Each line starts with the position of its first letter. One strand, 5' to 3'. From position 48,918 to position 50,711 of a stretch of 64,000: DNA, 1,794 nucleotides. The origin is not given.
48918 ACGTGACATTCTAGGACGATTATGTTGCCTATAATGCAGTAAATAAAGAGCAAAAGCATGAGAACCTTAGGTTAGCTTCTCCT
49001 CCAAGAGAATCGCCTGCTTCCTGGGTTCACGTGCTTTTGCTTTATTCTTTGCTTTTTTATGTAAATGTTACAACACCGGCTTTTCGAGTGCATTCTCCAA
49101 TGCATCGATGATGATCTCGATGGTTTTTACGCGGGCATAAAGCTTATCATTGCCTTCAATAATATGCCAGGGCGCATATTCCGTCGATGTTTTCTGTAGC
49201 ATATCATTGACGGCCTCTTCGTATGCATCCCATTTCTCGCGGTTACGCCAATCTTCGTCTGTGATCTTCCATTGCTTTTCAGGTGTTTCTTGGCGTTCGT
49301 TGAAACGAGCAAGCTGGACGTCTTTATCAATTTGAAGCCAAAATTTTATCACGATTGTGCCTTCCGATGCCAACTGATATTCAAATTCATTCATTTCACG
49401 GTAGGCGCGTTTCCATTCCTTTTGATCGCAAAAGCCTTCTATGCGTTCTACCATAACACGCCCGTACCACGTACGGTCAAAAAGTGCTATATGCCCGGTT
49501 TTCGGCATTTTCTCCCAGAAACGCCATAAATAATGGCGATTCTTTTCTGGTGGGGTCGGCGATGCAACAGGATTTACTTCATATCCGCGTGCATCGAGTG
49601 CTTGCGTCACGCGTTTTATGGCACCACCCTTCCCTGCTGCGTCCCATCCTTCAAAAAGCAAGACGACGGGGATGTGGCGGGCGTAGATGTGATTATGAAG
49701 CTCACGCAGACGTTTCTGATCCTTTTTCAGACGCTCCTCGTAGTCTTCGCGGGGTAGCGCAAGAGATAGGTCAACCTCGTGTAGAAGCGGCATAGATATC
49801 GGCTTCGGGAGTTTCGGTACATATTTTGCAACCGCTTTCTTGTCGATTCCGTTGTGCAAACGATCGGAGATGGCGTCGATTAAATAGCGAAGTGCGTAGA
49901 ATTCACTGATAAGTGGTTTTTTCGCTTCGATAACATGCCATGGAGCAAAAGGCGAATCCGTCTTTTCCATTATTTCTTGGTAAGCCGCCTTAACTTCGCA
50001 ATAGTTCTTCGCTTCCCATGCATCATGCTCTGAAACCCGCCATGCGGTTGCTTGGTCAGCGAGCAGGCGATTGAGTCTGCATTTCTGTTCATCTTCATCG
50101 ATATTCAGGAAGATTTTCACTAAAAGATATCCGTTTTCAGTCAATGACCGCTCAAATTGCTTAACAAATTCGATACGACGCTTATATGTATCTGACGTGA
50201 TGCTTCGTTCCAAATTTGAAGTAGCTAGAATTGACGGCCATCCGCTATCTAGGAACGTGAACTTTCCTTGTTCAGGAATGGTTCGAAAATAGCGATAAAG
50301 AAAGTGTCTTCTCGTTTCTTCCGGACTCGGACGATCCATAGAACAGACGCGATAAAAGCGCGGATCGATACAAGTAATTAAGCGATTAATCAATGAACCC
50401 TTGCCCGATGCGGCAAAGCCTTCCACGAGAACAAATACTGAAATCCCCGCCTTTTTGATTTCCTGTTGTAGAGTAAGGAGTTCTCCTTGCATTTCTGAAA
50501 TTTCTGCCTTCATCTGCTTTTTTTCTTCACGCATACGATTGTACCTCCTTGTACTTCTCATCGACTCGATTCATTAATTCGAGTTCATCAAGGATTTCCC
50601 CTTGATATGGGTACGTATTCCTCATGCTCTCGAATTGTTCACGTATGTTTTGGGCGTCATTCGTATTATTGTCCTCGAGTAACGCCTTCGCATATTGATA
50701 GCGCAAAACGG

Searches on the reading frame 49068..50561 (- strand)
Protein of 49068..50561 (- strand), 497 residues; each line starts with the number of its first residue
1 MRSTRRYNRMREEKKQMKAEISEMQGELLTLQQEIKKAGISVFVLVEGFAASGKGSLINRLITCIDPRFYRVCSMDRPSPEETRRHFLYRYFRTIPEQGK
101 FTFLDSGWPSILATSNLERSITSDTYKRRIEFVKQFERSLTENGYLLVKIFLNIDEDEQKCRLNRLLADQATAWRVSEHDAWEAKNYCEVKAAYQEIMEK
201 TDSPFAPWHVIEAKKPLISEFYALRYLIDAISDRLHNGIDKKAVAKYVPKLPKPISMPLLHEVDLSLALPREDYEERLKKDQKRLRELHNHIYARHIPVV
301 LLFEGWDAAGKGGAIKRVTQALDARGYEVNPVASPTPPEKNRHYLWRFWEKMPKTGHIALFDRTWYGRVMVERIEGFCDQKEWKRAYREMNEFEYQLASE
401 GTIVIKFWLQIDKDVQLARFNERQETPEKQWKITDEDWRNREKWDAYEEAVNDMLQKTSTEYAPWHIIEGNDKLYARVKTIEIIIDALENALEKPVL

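Call 3: search_protein_families(library=pfam, proteins=[window:49068-50561:-], max_evalue=0.1)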
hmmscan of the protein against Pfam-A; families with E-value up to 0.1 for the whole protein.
window:49068-50561:- (497 aa): 4 families
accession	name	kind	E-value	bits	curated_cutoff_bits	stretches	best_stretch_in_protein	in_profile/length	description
PF03976.20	PPK2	-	2.1e-136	453.2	22.3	2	271-491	4-224/229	Polyphosphate kinase 2 (PPK2)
PF03205.20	MobB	-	0.0016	18.8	26.6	0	46-74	4-32/133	Molybdopterin guanine dinucleotide synthesis protein B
PF23672.1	DUF7153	-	0.0077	16.5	27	1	62-160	52-149/170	Domain of unknown function (DUF7153)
PF02223.23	Thymidylate_kin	-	0.012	15.8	27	0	303-329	1-27/185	Thymidylate kinase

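Call 4: search_protein_families(library=ncbifam, proteins=[window:49068-50561:-], max_evalue=0.1)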
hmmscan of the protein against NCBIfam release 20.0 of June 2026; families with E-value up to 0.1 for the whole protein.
window:49068-50561:- (497 aa): 10 families
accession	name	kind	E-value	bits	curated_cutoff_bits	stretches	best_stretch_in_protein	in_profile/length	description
TIGR03708.1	poly_P_AMP_trns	equivalog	9.7e-177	588.5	547.65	1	13-492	11-493/493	polyphosphate:AMP phosphotransferase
NF050016.1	PolyPhAMPPhtase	equivalog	1.3e-111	373.5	800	2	268-489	252-470/472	polyphosphate:AMP phosphotransferase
TIGR03709.1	PPK2_rel_1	subfamily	5.3e-107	356.9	247.2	2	271-490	28-248/264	PPK2 family polyphosphate kinase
TIGR03707.1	PPK2_P_aer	equivalog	3.2e-105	350.9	301.8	2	271-489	4-222/230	polyphosphate kinase 2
NF042973.1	ADPpolyPPhtase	equivalog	8.2e-79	264.8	450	2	271-490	30-262/285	ADP-polyphosphate phosphotransferase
TIGR00041.1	DTMP_kinase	equivalog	1.1e-05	25.3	83.25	0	301-334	7-40/196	dTMP kinase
TIGR00176.1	mobB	equivalog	0.0013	18.8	76.2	0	300-330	1-31/155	molybdopterin-guanine dinucleotide biosynthesis protein B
NF005923.0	PRK07933.1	equivalog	0.056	12.8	193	0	301-335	3-37/213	dTMP kinase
NF011056.0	PRK14489.1-1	equivalog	0.078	12.1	379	0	43-75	205-237/363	bifunctional molybdenum cofactor guanylyltransferase MobA/molybdopterin-guanine dinucleotide biosynthesis adaptor protein MobB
TIGR00064.1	ftsY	equivalog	0.091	12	260.7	0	269-334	49-115/279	signal recognition particle-docking protein FtsY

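Call 6: search_protein_families(library=padloc, proteins=[window:49068-50561:-], max_evalue=0.1)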
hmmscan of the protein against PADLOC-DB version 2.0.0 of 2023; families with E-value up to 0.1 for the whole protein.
window:49068-50561:- (497 aa): 0 families

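Call 7: search_protein_families(library=phrogs, proteins=[window:49068-50561:-], max_evalue=0.1)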
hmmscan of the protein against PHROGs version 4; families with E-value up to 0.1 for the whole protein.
window:49068-50561:- (497 aa): 1 family
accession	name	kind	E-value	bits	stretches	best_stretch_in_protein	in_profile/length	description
phrog_761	-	other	9.2e-11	43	1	300-490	21-217/362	thymidylate kinase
